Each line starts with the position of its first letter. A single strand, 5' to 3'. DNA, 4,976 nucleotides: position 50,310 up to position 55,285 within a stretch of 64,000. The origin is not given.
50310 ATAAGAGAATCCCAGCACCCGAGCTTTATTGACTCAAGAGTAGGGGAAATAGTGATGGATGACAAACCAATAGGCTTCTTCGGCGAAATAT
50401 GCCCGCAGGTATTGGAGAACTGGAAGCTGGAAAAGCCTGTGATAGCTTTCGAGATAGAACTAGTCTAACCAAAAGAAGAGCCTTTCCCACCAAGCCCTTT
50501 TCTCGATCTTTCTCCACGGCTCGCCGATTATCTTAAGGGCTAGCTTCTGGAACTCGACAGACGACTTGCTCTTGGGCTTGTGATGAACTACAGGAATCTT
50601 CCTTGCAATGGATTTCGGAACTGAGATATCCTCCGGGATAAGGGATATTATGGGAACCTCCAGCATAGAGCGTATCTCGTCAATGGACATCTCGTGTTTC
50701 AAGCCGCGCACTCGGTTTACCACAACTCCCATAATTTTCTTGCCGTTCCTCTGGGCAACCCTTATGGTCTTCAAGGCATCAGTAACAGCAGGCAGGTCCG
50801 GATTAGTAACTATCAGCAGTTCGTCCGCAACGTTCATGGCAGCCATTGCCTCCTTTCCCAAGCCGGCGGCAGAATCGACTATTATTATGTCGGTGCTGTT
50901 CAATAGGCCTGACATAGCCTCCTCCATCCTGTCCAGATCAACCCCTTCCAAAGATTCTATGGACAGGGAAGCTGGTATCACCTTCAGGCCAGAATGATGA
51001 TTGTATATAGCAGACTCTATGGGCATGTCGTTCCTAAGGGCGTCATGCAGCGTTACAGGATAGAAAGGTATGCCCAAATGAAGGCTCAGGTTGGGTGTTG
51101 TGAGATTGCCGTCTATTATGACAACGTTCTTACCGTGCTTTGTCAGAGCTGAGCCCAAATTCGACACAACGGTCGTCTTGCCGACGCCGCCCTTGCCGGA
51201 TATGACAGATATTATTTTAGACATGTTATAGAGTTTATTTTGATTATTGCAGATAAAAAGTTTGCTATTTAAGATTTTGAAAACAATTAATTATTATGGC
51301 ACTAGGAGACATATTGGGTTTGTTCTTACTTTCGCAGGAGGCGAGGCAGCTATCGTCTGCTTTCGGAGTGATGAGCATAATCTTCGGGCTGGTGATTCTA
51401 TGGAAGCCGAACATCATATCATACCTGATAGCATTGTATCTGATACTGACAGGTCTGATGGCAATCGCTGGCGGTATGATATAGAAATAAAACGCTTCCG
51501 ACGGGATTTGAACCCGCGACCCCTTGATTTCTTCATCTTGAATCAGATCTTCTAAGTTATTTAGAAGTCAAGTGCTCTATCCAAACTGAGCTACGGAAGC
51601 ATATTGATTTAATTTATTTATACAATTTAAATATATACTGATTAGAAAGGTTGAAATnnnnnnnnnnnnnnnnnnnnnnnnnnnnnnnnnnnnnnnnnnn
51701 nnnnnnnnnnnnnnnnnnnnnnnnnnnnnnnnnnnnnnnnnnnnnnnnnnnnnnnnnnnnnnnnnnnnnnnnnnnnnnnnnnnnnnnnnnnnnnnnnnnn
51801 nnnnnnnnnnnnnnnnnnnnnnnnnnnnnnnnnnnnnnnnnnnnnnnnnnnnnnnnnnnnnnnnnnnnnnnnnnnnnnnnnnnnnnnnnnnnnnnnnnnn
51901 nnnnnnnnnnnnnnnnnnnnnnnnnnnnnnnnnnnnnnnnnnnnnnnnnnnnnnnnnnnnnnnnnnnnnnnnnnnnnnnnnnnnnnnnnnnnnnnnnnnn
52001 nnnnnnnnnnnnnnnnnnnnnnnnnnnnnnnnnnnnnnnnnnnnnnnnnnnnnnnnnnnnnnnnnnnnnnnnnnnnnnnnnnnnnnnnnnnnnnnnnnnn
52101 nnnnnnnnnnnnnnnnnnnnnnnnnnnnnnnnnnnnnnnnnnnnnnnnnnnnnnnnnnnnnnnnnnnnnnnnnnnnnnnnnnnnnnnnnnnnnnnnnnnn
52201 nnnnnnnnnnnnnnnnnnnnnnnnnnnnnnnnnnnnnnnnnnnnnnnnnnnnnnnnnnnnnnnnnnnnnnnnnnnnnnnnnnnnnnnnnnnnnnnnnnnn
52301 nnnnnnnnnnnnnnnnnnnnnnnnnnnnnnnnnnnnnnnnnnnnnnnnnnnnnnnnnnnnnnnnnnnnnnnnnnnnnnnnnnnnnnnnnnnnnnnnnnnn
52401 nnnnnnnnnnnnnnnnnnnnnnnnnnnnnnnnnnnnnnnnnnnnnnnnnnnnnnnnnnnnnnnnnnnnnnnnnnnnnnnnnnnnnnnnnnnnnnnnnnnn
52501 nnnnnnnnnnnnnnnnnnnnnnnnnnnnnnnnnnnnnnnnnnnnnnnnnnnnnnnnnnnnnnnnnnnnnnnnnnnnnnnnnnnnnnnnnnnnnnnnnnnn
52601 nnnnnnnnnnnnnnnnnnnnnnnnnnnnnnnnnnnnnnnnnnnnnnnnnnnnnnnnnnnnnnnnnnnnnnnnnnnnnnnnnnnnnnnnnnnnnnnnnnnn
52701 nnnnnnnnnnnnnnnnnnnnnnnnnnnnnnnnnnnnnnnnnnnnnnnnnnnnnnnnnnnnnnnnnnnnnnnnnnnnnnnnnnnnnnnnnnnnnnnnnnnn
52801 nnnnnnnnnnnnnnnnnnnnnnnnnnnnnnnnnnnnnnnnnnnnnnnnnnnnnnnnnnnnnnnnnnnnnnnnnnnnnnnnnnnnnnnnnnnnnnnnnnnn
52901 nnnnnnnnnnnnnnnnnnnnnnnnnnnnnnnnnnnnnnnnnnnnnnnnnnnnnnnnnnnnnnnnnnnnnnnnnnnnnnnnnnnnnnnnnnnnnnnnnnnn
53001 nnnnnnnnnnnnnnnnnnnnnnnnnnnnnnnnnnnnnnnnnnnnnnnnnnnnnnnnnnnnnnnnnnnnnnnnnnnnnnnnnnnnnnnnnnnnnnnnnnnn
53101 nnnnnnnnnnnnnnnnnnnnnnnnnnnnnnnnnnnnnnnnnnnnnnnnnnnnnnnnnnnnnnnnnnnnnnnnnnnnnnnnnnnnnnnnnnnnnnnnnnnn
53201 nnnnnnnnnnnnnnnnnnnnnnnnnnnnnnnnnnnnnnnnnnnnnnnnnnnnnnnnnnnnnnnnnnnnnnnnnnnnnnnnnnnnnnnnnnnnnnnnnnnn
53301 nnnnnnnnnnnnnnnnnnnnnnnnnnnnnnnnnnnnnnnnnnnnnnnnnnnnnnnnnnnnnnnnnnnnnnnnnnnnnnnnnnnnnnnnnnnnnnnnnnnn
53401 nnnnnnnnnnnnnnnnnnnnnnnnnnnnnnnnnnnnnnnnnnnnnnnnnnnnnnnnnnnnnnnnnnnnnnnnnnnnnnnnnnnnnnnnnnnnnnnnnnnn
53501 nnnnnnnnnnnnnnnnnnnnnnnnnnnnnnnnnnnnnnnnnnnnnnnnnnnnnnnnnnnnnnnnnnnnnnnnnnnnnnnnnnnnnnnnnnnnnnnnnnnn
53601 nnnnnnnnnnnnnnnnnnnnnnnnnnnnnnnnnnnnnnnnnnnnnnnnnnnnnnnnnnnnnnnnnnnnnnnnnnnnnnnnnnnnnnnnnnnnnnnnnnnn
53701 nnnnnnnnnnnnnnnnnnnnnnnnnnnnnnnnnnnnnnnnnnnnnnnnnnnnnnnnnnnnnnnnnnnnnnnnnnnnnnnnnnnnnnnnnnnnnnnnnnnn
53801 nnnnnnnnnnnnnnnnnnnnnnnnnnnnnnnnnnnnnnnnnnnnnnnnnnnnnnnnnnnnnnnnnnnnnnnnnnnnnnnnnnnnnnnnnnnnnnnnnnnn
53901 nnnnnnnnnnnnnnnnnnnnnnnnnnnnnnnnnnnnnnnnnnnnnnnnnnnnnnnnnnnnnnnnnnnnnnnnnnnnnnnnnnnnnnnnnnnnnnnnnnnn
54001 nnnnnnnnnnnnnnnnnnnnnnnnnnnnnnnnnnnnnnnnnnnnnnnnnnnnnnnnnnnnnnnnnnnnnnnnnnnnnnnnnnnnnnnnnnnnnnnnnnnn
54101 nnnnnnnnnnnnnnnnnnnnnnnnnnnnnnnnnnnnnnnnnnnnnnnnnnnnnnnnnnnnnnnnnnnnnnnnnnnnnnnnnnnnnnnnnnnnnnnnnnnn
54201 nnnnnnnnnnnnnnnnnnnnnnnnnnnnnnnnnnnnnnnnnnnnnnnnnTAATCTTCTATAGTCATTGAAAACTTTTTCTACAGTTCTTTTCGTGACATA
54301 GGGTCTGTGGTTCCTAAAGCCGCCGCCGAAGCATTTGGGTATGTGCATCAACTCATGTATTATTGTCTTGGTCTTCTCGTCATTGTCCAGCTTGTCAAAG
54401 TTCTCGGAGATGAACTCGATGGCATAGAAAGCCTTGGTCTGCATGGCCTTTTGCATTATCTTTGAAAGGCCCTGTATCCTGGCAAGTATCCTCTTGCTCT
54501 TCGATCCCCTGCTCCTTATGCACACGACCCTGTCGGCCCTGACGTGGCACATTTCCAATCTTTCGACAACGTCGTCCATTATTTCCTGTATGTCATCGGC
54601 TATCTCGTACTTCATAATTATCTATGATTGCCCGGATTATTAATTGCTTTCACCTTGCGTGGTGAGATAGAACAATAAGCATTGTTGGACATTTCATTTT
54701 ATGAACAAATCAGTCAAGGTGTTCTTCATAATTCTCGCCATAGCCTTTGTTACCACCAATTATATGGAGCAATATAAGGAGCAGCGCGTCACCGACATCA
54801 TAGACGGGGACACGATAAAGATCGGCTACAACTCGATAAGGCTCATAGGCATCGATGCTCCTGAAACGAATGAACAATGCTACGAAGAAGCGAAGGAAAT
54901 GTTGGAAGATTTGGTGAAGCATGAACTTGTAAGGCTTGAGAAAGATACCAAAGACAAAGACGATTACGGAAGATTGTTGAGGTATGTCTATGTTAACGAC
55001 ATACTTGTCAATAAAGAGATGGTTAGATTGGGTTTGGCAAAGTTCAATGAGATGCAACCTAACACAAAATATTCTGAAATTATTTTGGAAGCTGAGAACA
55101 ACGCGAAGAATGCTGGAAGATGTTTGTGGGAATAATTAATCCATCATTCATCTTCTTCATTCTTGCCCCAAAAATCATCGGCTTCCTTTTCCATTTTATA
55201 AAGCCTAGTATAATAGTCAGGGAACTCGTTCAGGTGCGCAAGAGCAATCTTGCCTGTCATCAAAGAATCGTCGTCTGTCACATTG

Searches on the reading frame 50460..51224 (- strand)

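Call 26: search_protein_families(library=pfam, proteins=[window:50460-51224:-], max_evalue=0.01)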
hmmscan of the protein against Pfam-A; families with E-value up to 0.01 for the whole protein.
window:50460-51224:- (254 aa): 19 families
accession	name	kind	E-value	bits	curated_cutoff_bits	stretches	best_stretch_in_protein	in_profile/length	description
PF01656.29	CbiA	-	3.5e-21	75.9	25.4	1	5-212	1-125/125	CobQ/CobB/MinD/ParA nucleotide binding domain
PF13614.12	AAA_31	-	5.2e-19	69.3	27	1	2-155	1-165/177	AAA domain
PF10609.15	ParA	-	1.2e-18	67.9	27.1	1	2-232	3-245/246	NUBPL iron-transfer P-loop NTPase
PF00142.24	Fer4_NifH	-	3.3e-14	53.5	25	1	7-236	4-248/271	4Fe-4S iron sulfur cluster binding proteins, NifH/frxC family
PF06564.18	CBP_BcsQ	-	1.6e-13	51.2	21.3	1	6-230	5-231/234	Cellulose biosynthesis protein BcsQ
PF13500.12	AAA_26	-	5.5e-08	33.4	27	1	91-201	80-193/198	AAA domain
PF02374.21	ArsA_ATPase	-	1.2e-05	25.2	24.3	1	7-37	5-35/305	Anion-transporting ATPase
PF09140.17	MipZ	-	7.1e-05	22.7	20.7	1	4-139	2-128/262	ATPase MipZ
PF03266.21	NTPase_1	-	0.00019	21.8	23.9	1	7-117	3-102/168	NTPase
PF07015.17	VirC1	-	0.00044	20.1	24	1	3-41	2-40/231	VirC1 protein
PF20720.3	nSTAND3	-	0.00074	19.7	27.2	0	7-38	21-52/155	Novel STAND NTPase 3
PF13604.12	AAA_30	-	0.0012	19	27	1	4-128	19-106/191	AAA domain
PF16575.11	CLP1_P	-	0.0029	17.9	26.6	1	10-49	1-40/188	mRNA cleavage and polyadenylation factor CLP1 P-loop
PF13401.12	AAA_22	-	0.0035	18.1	27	0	5-43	7-45/130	AAA domain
PF13191.12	AAA_16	-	0.0038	18.2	32.6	1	7-56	28-68/167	AAA ATPase domain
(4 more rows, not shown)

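Call 29: search_protein_families(library=ncbifam, proteins=[window:50460-51224:-], max_evalue=0.01)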
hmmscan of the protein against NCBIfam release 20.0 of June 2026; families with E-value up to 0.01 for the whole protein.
window:50460-51224:- (254 aa): 36 families (the best 25 are shown)
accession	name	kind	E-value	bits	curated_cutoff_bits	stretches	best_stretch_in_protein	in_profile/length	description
TIGR01969.1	minD_arch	subfamily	1.2e-78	263.8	201.75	1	4-242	2-240/251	cell division ATPase MinD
TIGR01968.1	minD_bact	equivalog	4.4e-41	141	212.9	1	3-236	2-240/261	septum site-determining protein MinD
NF008079.0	PRK10818.1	equivalog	5.9e-22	78.3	508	1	1-250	1-268/270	septum site-determining protein MinD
TIGR03371.1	cellulose_yhjQ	equivalog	4.6e-21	75.4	157.85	1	3-230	2-239/246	cellulose biosynthesis protein BcsQ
NF041136.1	MrpORP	equivalog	5.4e-18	65.4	450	2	3-54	6-57/365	iron-sulfur cluster carrier protein MrpORP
NF041546.1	ParA_partition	equivalog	5.7e-15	55.4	180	2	4-38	1-35/203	ParA family partition ATPase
NF033200.1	F430_CfbC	exception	9.3e-15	54.7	402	1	8-235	5-241/260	Ni-sirohydrochlorin a,c-diamide reductive cyclase ATP-dependent reductase subunit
TIGR01287.1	nifH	equivalog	1.1e-14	54.4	394.35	2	129-236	137-248/275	nitrogenase iron protein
NF009701.0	PRK13230.1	subfamily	2.3e-14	53.1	350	2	7-73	5-74/291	nitrogenase reductase-like protein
TIGR01007.1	eps_fam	subfamily_domain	4.4e-13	49.2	108.05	1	3-173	18-191/204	polysaccharide biosynthesis tyrosine autokinase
TIGR03815.1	CpaE_hom_Actino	equivalog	1.5e-12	47.4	154.45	1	2-206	111-315/340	septum site-determining protein Ssd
NF047398.1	AAA_KGGVGR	domain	1.6e-11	44.9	90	1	3-142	3-174/190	KGGVGR-motif variant AAA ATPase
NF009702.0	PRK13231.1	equivalog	1.1e-10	41.1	427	1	7-233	6-239/264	nitrogenase reductase-like protein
TIGR01281.1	DPOR_bchL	equivalog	2.5e-10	40.2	345.15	1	7-38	4-35/268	ferredoxin:protochlorophyllide reductase (ATP-dependent) iron-sulfur ATP-binding protein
NF008669.0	PRK11670.1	equivalog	1.7e-09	37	348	1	3-233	108-350/369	iron-sulfur cluster carrier protein ApbC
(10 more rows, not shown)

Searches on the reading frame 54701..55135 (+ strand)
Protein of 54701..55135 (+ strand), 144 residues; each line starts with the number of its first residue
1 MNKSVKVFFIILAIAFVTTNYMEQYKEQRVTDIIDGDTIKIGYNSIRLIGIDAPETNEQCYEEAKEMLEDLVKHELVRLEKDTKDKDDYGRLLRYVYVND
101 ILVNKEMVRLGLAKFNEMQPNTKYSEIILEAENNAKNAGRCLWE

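Call 75: search_protein_families(library=pfam, proteins=[window:54701-55135:+], max_evalue=0.001)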
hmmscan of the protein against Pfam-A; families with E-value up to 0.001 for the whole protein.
window:54701-55135:+ (144 aa): 1 family
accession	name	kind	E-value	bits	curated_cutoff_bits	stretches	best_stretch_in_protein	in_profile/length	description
PF00565.23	SNase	-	1.5e-21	77.3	21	1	46-144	2-106/107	Staphylococcal nuclease homologue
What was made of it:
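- A membrane-anchored staphylococcal-nuclease homologue lies at 54701-55135 in the same window (call 75), though it is not linked to the cluster.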
